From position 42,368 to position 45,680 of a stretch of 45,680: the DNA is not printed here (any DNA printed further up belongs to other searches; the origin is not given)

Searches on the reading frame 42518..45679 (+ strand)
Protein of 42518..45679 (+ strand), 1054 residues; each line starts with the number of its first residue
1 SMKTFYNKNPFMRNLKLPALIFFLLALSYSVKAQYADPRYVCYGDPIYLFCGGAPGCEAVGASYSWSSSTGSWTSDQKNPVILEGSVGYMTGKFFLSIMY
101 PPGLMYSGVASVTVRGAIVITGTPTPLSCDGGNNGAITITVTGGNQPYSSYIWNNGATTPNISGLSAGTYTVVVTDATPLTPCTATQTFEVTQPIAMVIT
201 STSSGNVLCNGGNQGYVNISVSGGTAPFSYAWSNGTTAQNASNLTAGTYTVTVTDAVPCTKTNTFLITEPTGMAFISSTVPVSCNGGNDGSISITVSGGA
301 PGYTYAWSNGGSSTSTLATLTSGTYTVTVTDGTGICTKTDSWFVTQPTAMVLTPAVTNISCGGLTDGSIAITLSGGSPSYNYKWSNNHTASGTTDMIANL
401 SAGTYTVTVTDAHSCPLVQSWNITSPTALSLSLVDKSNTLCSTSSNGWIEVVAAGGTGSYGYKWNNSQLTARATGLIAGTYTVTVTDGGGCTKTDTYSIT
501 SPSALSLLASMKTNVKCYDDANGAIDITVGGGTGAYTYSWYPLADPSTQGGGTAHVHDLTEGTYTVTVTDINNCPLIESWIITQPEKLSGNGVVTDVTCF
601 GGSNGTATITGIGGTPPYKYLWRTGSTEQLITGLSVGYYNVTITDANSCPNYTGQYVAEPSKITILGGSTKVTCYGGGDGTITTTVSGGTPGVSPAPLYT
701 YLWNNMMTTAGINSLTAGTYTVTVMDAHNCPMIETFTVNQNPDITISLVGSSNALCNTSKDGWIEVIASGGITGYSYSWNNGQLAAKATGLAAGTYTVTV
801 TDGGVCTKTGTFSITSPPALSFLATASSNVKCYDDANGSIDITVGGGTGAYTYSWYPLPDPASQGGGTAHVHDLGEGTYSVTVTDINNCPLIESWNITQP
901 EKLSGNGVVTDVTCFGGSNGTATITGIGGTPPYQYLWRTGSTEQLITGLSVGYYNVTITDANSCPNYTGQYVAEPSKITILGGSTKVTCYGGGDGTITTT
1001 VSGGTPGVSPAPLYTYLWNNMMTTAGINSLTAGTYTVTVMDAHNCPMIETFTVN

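Call 91: search_protein_families(library=pfam, proteins=[window:42518-45679:+], max_evalue=0.001)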
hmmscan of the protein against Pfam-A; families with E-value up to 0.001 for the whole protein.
window:42518-45679:+ (1054 aa): 3 families
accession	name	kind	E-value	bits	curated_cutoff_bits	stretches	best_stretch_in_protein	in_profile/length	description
PF13573.12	SprB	-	4.8e-112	365.7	28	12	277-311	2-36/37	SprB repeat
PF18962.6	Por_Secre_tail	-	1.2e-06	29.2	27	0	234-255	43-64/75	Secretion system C-terminal sorting domain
PF13620.12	CarboxypepD_reg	-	4.6e-05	24.1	32.3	0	788-815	42-70/82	Carboxypeptidase regulatory-like domain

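Call 92: search_protein_families(library=ncbifam, proteins=[window:42518-45679:+], max_evalue=0.001)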
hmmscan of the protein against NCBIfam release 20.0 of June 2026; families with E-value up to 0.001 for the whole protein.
window:42518-45679:+ (1054 aa): 4 families
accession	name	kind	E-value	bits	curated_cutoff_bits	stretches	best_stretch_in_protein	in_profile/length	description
NF041523.1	post_COAP_1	domain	9.7e-06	26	40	0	467-504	62-99/115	post-COAP-1 domain-containing protein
NF038127.1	FDP_fam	subfamily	1.4e-05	25.6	29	0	390-412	83-108/150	DVUA0089 family protein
TIGR04183.1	Por_Secre_tail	domain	0.00012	22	23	0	309-337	38-66/72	T9SS type A sorting domain-containing protein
NF045619.1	adhes_GNV_Cterm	subfamily_domain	0.00017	20.9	180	0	134-211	289-371/458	BapA/Bap/LapF family large adhesin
